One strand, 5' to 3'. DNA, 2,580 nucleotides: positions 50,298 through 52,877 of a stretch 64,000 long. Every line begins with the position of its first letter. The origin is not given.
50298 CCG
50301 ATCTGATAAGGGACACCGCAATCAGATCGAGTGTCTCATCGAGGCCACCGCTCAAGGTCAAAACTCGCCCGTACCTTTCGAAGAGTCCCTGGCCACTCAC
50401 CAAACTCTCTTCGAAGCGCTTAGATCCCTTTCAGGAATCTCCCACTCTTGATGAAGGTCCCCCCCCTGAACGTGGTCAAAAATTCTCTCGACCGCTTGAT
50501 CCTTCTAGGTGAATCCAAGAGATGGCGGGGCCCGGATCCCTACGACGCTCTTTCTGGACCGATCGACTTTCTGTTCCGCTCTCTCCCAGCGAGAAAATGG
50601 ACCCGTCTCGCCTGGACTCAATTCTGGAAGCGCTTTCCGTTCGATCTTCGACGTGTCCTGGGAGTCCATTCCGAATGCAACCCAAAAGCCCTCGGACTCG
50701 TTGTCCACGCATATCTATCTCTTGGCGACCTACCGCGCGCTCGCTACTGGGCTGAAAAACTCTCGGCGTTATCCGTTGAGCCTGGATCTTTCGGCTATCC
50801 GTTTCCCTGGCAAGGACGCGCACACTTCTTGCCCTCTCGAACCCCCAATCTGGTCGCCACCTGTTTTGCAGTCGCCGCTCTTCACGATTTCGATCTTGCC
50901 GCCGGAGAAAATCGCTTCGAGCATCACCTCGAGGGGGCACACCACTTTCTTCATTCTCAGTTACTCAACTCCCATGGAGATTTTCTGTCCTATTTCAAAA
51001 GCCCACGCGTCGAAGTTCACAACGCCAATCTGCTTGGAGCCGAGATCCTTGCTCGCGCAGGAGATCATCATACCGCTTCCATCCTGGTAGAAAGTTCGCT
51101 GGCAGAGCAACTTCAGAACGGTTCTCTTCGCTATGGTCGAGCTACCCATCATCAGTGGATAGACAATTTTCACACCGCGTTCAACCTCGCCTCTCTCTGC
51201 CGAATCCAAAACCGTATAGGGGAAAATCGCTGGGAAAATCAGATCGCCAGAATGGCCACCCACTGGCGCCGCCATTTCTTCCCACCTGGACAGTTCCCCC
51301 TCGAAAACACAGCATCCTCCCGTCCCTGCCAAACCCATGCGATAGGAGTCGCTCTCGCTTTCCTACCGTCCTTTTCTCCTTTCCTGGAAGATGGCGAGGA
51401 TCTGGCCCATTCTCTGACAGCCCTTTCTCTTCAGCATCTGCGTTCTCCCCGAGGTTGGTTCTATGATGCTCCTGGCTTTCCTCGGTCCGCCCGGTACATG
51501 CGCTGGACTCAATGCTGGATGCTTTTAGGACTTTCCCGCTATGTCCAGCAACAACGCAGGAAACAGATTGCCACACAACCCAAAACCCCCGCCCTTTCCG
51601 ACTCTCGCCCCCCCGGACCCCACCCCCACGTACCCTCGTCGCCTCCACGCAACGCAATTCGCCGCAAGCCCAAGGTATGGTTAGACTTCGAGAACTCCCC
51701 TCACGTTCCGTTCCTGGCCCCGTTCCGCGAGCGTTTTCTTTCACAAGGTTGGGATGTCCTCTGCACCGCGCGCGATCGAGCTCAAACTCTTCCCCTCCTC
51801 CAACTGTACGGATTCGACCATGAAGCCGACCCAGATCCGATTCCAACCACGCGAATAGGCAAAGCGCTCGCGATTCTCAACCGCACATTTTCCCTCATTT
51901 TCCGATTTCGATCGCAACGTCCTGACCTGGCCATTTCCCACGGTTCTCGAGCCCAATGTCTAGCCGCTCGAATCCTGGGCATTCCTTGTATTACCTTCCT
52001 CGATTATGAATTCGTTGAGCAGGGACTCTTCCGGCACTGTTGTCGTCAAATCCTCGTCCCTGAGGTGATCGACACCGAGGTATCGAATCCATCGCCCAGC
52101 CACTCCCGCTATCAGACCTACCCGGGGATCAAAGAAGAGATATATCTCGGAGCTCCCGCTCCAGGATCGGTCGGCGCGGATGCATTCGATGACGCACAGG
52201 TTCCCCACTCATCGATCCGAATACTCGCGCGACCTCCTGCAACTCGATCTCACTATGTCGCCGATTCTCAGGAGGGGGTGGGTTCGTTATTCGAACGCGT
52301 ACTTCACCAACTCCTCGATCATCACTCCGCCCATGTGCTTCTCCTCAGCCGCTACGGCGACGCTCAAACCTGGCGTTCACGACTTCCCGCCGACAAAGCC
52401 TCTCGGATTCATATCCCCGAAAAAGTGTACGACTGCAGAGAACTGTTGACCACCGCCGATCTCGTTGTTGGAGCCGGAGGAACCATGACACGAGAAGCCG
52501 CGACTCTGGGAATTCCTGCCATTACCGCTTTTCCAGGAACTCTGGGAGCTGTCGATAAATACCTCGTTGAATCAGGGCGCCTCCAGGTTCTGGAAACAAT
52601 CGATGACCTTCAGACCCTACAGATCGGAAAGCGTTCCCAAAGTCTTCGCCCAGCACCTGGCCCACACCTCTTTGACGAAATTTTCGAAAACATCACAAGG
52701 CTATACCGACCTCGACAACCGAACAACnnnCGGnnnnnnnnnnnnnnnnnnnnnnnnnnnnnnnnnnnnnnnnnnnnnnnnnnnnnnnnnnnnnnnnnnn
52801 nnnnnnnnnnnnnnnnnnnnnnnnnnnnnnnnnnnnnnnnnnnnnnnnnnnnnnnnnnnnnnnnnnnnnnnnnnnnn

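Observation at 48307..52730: Bi-domain (MDR + Gfo/Idh/MocA) oxidoreductase coupled to a 760-aa fusion with GT-B-like C-terminus: candidate sugar-modifying module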

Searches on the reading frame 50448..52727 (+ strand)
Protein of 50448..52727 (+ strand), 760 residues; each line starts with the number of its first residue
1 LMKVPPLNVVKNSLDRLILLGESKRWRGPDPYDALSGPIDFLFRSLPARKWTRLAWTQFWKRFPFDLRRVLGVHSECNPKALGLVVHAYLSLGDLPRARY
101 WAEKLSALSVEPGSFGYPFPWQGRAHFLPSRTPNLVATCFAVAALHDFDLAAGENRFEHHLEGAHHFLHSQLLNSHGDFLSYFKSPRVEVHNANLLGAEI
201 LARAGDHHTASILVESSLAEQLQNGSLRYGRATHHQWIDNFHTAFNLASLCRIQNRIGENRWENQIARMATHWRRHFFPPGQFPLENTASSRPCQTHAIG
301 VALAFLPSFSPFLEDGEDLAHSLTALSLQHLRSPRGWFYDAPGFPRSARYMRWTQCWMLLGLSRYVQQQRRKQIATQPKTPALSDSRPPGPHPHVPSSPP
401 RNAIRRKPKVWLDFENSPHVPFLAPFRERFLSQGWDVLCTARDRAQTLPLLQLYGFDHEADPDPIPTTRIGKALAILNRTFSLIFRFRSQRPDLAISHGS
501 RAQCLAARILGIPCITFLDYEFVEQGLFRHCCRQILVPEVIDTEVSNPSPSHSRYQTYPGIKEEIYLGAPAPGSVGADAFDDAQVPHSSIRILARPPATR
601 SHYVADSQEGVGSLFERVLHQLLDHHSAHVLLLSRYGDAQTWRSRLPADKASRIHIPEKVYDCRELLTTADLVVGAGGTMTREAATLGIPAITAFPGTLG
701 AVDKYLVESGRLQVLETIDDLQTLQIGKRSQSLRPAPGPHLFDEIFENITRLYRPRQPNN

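Call 6: search_protein_families(library=pfam, proteins=[window:50448-52727:+], max_evalue=0.1)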
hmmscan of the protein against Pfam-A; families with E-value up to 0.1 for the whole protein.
window:50448-52727:+ (760 aa): 2 families
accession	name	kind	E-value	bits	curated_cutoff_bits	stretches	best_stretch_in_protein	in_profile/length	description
PF04007.18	DUF354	-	5.2e-32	111.7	22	1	409-721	2-312/349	Protein of unknown function (DUF354)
PF02350.25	Epimerase_2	-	0.056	12.7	30.6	0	653-722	243-317/347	UDP-N-acetylglucosamine 2-epimerase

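Call 7: search_protein_families(library=ncbifam, proteins=[window:50448-52727:+], max_evalue=0.1)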
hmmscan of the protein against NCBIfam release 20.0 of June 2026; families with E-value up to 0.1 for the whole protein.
window:50448-52727:+ (760 aa): 1 family
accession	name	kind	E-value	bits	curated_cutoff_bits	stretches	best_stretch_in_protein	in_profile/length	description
TIGR03590.1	PseG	equivalog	0.00062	19.5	153.55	1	617-693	189-266/280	UDP-2,4-diacetamido-2,4,6-trideoxy-beta-L-altropyranose hydrolase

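Call 11: search_solved_structures(query=window:50448-52727:+, max_evalue=10, show_alignments=2)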
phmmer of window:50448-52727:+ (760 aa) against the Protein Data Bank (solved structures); distinct sequences matched with E-value up to 10: 3.
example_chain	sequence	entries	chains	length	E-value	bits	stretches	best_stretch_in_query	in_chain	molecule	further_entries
6iu5_A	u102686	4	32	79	0.34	12.2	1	373-416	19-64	VIT1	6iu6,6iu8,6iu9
8jjr_K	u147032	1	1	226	0.85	10.9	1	57-121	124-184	PCPI-13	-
6iu3_A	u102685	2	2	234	0.95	10.7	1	389-435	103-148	VIT1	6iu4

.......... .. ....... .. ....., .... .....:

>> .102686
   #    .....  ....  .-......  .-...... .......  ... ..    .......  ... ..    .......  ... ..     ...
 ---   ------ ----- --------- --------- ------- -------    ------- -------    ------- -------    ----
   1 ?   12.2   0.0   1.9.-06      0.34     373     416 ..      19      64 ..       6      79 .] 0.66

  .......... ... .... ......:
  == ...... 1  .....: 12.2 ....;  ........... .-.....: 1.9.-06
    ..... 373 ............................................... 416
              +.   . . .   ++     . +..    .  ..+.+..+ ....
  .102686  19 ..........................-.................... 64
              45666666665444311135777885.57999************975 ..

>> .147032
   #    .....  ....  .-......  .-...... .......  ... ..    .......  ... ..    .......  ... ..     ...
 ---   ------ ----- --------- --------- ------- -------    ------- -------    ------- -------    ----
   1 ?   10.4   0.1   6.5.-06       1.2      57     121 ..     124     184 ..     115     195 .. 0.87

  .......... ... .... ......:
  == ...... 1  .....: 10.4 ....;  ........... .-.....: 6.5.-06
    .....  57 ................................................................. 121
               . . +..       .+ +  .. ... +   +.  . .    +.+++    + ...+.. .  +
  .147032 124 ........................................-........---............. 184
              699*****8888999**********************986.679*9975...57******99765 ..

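Call 13: find_homologous_proteins(query=window:50448-52727:+, max_evalue=0.001)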
Query window:50448-52727:+ (760 aa): 30 proteins with E <= 0.001 among 8000 candidates.
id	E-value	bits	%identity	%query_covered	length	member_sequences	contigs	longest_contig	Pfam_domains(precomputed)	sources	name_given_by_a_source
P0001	0.0e+0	1785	100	100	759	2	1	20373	PF04007.18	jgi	jgi:predicted glycosyltransferase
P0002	3.8e-91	325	34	44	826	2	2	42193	PF04007.18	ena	-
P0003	4.3e-44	169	33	50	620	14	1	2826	PF13847.13,PF13489.13,PF05175.21,PF13649.13,PF03291.23,PF08241.19,PF08242.19,PF05401.17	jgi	jgi:SAM-dependent methyltransferase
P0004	5.1e-44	169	32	49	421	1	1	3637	-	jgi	jgi:hypothetical protein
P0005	9.6e-44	168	35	46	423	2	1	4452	-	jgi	jgi:hypothetical protein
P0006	2.1e-43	167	33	49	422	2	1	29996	-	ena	-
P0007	9.9e-42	161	35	46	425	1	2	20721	-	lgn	-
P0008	1.1e-41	161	31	47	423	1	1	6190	-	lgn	-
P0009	2.4e-40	157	32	48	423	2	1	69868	-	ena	-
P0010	2.4e-40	157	31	48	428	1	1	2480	PF07470.20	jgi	jgi:rhamnogalacturonyl hydrolase YesR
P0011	7.8e-40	155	33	48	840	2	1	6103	PF00534.27,PF13579.13,PF13439.13,PF13692.13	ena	-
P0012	2.7e-39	153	33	49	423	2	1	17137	-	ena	-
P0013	4.0e-39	153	34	46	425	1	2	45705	-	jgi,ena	jgi:hypothetical protein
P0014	6.6e-39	152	30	51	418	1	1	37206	PF07470.20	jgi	jgi:rhamnogalacturonyl hydrolase YesR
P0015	1.4e-38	151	31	48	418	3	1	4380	PF07470.20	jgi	jgi:hypothetical protein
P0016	4.5e-38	149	33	47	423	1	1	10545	PF07470.20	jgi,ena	-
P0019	6.9e-38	149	33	45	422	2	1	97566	-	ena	-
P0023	3.1e-36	143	30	47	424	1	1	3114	PF07470.20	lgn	-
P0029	1.4e-11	62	27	35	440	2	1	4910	-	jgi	jgi:polysaccharide biosynthesis protein VpsJ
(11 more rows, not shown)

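Call 18: find_encoding_contigs(protein=P0002, flank=10000, max_places=3)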
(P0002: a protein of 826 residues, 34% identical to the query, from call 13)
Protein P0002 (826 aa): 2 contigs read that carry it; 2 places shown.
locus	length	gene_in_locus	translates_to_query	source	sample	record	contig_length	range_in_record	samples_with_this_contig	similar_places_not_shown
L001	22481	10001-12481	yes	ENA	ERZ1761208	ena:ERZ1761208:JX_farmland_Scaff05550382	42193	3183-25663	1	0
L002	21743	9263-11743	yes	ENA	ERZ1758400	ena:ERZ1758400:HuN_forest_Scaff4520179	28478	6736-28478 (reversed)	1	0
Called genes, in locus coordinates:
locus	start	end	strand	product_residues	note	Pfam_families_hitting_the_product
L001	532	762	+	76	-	-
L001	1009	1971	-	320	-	-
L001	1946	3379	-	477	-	PF03062:MBOAT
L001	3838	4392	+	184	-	PF02357:NusG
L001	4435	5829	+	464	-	PF13191:AAA_16, PF13173:AAA_14 (weak), PF13401:AAA_22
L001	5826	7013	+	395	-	PF02397:Bac_transf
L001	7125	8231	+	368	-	PF01408:GFO_IDH_MocA, PF02894:GFO_IDH_MocA_C, PF22725:GFO_IDH_MocA_C3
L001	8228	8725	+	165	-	PF14602:Hexapep_2 (faint), PF25084:LbH_EIF2B (weak), PF25087:GMPPB_C (weak), PF00132:Hexapep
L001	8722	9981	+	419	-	PF00155:Aminotran_1_2 (faint), PF01041:DegT_DnrJ_EryC1, PF01212:Beta_elim_lyase (weak)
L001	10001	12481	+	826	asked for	PF04007:DUF354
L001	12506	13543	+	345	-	PF13480:Acetyltransf_6, PF02388:FemAB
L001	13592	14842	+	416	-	PF15632:ATPgrasp_Ter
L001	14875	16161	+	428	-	PF00070:Pyr_redox (faint), PF03486:HI0933_like (faint), PF07992:Pyr_redox_2, PF13454:NAD_binding_9 (faint), PF13738:Pyr_redox_3, PF13434:Lys_Orn_oxgnase (weak)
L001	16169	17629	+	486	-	-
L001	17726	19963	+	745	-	PF02706:Wzz, PF13807:GNVR, PF01656:CbiA (weak), PF10609:ParA (weak), PF13614:AAA_31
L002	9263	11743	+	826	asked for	PF04007:DUF354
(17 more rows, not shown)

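Call 19: find_encoding_contigs(protein=P0019, flank=10000, max_places=2)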
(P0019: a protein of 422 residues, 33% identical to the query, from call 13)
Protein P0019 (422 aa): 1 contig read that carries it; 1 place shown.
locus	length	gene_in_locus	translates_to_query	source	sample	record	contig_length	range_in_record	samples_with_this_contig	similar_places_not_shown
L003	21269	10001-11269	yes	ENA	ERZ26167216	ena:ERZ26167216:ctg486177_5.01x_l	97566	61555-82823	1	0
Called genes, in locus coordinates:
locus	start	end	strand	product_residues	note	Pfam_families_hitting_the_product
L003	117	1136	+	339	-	PF13807:GNVR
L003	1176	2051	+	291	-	PF01656:CbiA (weak), PF10609:ParA (weak), PF13614:AAA_31 (faint)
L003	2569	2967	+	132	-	-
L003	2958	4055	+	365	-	PF02397:Bac_transf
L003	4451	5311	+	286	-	PF01408:GFO_IDH_MocA, PF22725:GFO_IDH_MocA_C3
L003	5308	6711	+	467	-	-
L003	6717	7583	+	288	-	PF09721:Exosortase_EpsH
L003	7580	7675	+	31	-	-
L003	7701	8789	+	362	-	PF04007:DUF354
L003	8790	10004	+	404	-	PF02350:Epimerase_2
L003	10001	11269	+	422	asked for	-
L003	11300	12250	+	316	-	PF00535:Glycos_transf_2, PF13641:Glyco_tranf_2_3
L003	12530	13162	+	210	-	PF04794:YdjC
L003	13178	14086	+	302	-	PF00535:Glycos_transf_2, PF13641:Glyco_tranf_2_3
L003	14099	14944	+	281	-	PF01370:Epimerase, PF02719:Polysacc_synt_2 (weak), PF01073:3Beta_HSD, PF07993:NAD_binding_4, PF13460:NAD_binding_10, PF16363:GDP_Man_Dehyd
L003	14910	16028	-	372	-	PF00665:rve, PF13683:rve_3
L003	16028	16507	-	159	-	PF01527:HTH_Tnp_1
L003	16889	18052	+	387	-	PF01408:GFO_IDH_MocA, PF03447:NAD_binding_3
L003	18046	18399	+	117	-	PF13489:Methyltransf_23 (weak), PF03291:mRNA_G-N7_MeTrfase (weak), PF13847:Methyltransf_31, PF08242:Methyltransf_12 (weak), PF13649:Methyltransf_25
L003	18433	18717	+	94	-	PF01527:HTH_Tnp_1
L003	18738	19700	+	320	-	PF13276:HTH_21, PF00665:rve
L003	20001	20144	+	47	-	-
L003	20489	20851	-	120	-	-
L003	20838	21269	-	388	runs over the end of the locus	PF07478:Dala_Dala_lig_C, PF15632:ATPgrasp_Ter (weak)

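Call 20: find_encoding_contigs(protein=P0009, flank=10000, max_places=2)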
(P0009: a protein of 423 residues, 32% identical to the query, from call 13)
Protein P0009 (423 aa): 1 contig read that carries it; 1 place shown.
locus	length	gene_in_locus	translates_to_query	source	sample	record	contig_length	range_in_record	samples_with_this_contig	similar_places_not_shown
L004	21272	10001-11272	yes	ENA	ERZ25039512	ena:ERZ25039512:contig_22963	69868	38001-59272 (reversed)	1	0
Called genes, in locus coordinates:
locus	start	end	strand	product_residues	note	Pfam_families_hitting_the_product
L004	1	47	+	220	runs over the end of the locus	PF00196:GerE, PF08281:Sigma70_r4_2 (weak)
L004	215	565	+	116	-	PF07238:PilZ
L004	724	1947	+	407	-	PF02397:Bac_transf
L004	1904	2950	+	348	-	PF01408:GFO_IDH_MocA, PF22725:GFO_IDH_MocA_C3, PF02894:GFO_IDH_MocA_C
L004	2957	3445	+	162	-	PF25084:LbH_EIF2B (faint), PF25087:GMPPB_C (weak), PF00132:Hexapep, PF14602:Hexapep_2 (faint), PF00132:Hexapep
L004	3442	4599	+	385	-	PF00155:Aminotran_1_2, PF01041:DegT_DnrJ_EryC1, PF01053:Cys_Met_Meta_PP (weak)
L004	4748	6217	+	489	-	PF01943:Polysacc_synt, PF13440:Polysacc_synt_3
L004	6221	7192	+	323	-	PF00535:Glycos_transf_2, PF10111:Glyco_tranf_2_2, PF13641:Glyco_tranf_2_3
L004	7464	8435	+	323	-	-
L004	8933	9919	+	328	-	PF00534:Glycos_transf_1, PF13692:Glyco_trans_1_4, PF13524:Glyco_trans_1_2 (weak)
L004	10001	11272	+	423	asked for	-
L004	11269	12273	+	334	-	-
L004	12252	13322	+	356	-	PF01073:3Beta_HSD, PF01370:Epimerase, PF05368:NmrA (weak), PF07993:NAD_binding_4, PF13460:NAD_binding_10, PF16363:GDP_Man_Dehyd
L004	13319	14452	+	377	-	PF01408:GFO_IDH_MocA, PF03447:NAD_binding_3 (weak)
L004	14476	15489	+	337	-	PF01522:Polysacc_deac_1 (weak)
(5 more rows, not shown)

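Call 21: find_encoding_contigs(protein=P0013, flank=10000, max_places=2)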
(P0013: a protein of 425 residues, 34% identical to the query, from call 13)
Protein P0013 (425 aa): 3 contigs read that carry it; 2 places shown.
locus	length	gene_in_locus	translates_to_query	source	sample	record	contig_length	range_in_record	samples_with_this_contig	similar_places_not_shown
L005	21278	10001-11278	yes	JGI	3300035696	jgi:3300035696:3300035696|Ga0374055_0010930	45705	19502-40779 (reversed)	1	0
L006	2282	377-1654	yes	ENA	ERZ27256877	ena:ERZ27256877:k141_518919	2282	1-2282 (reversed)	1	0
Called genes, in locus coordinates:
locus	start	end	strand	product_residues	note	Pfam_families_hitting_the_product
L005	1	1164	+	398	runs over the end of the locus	PF01408:GFO_IDH_MocA, PF02894:GFO_IDH_MocA_C (weak), PF22725:GFO_IDH_MocA_C3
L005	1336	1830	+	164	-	PF25084:LbH_EIF2B (weak), PF25087:GMPPB_C (weak), PF00132:Hexapep, PF14602:Hexapep_2 (weak)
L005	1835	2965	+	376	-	PF01041:DegT_DnrJ_EryC1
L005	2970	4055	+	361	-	PF02388:FemAB (faint), PF13480:Acetyltransf_6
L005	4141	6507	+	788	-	PF02706:Wzz, PF06564:CBP_BcsQ (faint), PF13614:AAA_31 (faint)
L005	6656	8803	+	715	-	PF04007:DUF354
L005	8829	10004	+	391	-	PF02350:Epimerase_2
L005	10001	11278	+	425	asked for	-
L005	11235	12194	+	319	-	PF00535:Glycos_transf_2, PF13641:Glyco_tranf_2_3 (weak)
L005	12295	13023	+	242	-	PF04794:YdjC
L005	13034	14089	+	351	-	-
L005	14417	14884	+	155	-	PF00132:Hexapep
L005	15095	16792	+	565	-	PF13522:GATase_6, PF13537:GATase_7, PF00733:Asn_synthase (faint)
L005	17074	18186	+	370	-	PF04932:Wzy_C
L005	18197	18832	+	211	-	PF05175:MTS, PF05401:NodS (weak), PF13489:Methyltransf_23, PF03291:mRNA_G-N7_MeTrfase (weak), PF13847:Methyltransf_31, PF08241:Methyltransf_11, PF08242:Methyltransf_12, PF13649:Methyltransf_25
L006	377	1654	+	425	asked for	-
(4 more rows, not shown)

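Call 50: find_encoding_contigs(protein=P0029, flank=10000, max_places=3)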
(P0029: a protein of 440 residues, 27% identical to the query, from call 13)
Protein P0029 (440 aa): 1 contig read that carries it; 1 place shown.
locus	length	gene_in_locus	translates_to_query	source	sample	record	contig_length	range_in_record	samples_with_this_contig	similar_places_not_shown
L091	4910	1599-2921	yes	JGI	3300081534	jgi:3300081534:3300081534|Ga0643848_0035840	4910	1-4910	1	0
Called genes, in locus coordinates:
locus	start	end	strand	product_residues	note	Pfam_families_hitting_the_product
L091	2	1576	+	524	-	?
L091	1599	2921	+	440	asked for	-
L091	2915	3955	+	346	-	PF04007:DUF354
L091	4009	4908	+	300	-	?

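Call 57: search_protein_representatives(protein=window:50448-52727:+)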
Query: 760 residues. Proteins with E-value up to 0.001 (for the whole library): 3261; up to 1e-10: 1479; up to 1e-30: 296. The best 150 are listed.
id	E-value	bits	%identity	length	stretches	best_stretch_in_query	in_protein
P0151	2.0e-93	330.5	35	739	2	406-722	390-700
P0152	1.6e-84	301.1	48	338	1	409-753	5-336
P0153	6.0e-62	226.4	34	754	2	409-719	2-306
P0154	2.3e-54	201.3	39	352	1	409-755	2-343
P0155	2.9e-54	201.0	39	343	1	409-737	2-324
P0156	3.3e-54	200.8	37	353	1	409-731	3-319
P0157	9.6e-54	199.3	36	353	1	408-750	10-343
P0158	5.2e-53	196.8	37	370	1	408-737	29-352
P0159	5.8e-52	193.4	37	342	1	409-743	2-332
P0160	1.3e-51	192.2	38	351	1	410-731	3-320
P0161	3.5e-51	190.8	39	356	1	410-729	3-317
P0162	1.9e-50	188.4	38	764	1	406-737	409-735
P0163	1.9e-50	188.4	36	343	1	409-739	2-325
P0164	8.8e-50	186.1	36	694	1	406-751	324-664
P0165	1.6e-49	185.3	34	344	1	409-731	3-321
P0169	2.4e-49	184.7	37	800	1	398-751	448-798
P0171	1.3e-48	182.2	36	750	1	407-733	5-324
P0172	4.4e-48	180.5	37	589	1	391-732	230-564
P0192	7.9e-46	173.1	36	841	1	396-723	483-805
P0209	2.4e-44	168.2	38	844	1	410-733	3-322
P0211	6.6e-44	166.7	35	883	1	405-752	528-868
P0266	6.6e-40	153.5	32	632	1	364-739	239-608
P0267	8.2e-40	153.2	35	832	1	386-729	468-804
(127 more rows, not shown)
